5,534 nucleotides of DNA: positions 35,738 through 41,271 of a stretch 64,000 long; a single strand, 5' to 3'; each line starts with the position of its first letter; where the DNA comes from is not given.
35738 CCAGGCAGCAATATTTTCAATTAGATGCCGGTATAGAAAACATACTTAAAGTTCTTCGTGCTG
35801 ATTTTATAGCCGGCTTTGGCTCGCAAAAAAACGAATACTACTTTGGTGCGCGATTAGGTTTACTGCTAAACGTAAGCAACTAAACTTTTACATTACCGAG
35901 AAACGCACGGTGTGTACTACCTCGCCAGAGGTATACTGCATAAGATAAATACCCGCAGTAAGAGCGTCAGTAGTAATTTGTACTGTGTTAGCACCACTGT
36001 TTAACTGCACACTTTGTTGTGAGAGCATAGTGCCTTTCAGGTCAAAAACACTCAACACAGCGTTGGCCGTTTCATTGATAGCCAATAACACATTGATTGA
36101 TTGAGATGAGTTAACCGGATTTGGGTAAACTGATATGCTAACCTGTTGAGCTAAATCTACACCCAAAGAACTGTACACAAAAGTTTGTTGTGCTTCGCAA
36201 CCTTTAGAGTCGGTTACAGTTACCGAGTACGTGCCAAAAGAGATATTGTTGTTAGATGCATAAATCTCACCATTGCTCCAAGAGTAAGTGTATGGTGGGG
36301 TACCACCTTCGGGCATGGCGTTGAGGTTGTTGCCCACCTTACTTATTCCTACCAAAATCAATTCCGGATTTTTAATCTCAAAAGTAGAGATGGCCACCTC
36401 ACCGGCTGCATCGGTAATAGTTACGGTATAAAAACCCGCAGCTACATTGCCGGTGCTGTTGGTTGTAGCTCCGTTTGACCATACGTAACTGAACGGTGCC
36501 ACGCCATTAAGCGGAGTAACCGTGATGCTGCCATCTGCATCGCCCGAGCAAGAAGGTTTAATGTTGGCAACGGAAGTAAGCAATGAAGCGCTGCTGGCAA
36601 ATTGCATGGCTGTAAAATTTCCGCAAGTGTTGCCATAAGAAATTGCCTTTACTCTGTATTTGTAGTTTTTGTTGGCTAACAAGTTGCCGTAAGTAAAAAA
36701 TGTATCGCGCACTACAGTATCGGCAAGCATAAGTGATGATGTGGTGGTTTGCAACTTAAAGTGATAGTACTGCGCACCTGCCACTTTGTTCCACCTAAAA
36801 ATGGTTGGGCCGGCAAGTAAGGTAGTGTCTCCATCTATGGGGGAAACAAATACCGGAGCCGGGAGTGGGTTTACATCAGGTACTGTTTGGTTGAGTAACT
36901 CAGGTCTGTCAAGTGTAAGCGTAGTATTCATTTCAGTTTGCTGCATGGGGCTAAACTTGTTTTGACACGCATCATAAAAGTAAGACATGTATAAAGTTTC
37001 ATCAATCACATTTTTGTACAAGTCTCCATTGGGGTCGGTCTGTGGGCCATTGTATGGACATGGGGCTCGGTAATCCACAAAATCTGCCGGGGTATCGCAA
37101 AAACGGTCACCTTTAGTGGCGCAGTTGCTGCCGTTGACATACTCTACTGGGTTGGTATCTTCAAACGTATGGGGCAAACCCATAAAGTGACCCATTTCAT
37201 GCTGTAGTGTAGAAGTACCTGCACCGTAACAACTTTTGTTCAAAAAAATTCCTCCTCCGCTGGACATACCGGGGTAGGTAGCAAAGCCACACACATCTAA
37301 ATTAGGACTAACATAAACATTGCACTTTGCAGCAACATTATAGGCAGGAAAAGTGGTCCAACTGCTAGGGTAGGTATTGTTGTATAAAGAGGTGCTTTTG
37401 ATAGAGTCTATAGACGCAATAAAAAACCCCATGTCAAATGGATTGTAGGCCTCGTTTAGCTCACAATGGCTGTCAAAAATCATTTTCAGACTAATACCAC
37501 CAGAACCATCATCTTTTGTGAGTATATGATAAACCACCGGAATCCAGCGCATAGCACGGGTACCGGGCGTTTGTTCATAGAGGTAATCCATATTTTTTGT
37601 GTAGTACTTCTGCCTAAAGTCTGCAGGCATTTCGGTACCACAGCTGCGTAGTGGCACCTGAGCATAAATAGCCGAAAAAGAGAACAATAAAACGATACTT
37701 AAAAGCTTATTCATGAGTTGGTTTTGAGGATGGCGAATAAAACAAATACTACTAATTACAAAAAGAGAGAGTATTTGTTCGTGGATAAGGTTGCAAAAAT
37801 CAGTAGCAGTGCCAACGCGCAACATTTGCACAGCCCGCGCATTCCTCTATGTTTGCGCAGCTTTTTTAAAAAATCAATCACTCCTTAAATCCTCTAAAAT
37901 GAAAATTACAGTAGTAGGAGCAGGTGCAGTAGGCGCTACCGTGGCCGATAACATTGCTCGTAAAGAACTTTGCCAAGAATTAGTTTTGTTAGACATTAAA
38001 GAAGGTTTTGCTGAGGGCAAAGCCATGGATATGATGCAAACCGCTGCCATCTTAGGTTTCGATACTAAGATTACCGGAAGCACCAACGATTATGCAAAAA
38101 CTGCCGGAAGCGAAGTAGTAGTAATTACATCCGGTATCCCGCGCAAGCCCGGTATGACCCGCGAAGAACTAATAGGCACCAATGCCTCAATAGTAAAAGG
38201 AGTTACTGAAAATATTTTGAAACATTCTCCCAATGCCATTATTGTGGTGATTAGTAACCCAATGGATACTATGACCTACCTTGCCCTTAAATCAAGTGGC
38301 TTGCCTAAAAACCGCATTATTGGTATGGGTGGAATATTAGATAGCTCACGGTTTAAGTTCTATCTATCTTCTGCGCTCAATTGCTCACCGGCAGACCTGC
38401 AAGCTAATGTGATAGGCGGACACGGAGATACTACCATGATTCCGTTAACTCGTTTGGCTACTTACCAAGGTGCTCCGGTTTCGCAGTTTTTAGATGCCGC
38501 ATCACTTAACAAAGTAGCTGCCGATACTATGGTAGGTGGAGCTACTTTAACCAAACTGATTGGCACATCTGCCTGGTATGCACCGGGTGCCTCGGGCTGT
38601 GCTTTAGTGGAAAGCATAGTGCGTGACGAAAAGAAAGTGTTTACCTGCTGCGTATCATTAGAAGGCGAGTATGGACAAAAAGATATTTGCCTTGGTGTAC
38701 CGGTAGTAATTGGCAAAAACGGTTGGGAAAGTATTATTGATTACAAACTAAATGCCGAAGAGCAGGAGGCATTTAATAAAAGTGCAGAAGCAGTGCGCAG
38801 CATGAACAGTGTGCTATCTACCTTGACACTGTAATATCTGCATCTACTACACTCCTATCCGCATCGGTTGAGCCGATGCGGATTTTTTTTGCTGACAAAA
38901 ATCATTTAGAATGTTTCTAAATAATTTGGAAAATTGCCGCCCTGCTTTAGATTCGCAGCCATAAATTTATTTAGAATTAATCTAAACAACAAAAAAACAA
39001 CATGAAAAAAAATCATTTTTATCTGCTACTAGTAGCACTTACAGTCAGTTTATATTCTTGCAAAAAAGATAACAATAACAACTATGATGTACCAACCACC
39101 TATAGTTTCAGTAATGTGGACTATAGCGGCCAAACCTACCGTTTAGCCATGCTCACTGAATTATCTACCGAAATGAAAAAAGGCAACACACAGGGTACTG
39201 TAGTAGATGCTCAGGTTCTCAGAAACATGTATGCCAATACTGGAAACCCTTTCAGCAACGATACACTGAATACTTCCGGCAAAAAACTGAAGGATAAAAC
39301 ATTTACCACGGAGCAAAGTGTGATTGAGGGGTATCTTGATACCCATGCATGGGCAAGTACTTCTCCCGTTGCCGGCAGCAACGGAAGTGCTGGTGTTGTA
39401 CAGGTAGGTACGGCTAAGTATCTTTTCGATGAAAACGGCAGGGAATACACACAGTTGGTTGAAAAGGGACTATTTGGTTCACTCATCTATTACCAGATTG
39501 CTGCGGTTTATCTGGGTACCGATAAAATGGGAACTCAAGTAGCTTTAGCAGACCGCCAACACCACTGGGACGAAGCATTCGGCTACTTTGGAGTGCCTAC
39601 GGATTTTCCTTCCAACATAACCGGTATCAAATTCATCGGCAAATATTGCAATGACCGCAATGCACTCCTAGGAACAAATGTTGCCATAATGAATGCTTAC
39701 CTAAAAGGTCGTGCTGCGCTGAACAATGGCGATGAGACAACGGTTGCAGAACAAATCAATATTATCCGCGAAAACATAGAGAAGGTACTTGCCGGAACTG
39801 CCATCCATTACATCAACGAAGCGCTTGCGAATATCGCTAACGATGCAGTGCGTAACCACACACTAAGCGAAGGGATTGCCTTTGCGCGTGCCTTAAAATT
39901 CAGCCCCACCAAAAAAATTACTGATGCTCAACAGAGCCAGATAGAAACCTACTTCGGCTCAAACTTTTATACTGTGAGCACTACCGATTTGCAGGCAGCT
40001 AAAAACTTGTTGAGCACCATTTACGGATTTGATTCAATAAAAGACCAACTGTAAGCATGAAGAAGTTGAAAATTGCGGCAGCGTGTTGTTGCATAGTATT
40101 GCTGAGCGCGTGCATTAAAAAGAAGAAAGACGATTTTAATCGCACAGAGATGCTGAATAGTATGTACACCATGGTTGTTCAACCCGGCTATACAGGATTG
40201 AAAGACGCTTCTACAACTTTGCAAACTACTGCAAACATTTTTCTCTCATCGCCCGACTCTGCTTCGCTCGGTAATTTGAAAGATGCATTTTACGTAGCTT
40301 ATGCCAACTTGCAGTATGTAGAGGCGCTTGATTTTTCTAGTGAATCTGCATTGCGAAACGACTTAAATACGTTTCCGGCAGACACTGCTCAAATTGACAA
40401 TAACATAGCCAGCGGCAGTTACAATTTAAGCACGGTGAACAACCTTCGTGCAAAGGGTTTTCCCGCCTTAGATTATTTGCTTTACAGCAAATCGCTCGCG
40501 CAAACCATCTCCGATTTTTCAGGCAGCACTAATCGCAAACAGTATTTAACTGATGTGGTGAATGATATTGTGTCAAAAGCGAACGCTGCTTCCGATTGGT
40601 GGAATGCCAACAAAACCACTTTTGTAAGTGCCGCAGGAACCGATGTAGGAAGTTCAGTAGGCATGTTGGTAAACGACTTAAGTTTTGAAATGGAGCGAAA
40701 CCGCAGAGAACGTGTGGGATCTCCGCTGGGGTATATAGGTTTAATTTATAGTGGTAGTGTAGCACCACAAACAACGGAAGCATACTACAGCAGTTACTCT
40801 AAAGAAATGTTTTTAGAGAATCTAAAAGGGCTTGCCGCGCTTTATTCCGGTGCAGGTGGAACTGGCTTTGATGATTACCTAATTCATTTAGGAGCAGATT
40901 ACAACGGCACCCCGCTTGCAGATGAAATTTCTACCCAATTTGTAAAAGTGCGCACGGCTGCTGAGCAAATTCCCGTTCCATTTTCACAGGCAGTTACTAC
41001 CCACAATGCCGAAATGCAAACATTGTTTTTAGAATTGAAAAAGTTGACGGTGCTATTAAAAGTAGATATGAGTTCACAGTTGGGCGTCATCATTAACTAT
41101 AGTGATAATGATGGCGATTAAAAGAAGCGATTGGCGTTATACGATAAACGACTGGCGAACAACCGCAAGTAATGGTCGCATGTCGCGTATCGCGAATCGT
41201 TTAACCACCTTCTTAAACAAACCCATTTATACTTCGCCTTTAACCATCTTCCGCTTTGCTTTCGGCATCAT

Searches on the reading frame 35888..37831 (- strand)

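Call 19: search_protein_families(library=pfam, max_evalue=0.000001, proteins=[window:35888-37831:-])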
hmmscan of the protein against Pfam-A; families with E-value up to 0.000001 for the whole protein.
window:35888-37831:- (647 aa): 3 families
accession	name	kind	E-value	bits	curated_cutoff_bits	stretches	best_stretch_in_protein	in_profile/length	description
PF13573.12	SprB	-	2.2e-15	56.4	28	1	426-456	7-37/37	SprB repeat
PF18962.6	Por_Secre_tail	-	1.3e-10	41.9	27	1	568-638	1-67/75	Secretion system C-terminal sorting domain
PF05572.19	Peptidase_M43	-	2.4e-08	34.5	23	1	194-305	56-151/152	Pregnancy-associated plasma protein-A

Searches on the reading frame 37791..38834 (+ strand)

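Call 19: search_protein_families(library=pfam, max_evalue=0.000001, proteins=[window:37791-38834:+])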
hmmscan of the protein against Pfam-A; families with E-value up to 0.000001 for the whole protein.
window:37791-38834:+ (347 aa): 2 families
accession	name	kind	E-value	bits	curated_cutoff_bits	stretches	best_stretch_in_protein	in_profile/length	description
PF00056.29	Ldh_1_N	-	2.6e-44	151.1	27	1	37-178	1-141/141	lactate/malate dehydrogenase, NAD binding domain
PF02866.23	Ldh_1_C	-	1.9e-24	87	22.6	1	183-335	3-163/174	lactate/malate dehydrogenase, alpha/beta C-terminal domain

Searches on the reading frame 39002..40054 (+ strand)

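Call 19: search_protein_families(library=pfam, max_evalue=0.000001, proteins=[window:39002-40054:+])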
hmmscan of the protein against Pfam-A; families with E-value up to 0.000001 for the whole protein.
window:39002-40054:+ (350 aa): 1 family
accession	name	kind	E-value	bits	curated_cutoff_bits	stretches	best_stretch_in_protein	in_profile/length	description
PF16148.10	DUF4856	-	1.2e-38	133.4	22.3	1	35-305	5-310/358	Domain of unknown function (DUF4856)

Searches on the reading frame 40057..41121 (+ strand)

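Call 19: search_protein_families(library=pfam, max_evalue=0.000001, proteins=[window:40057-41121:+])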
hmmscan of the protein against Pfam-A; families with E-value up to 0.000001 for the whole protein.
window:40057-41121:+ (354 aa): 1 family
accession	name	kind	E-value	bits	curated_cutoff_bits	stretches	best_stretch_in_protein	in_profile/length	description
PF09375.15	Peptidase_M75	-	3.2e-34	119.3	23.5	1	42-329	2-283/288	Imelysin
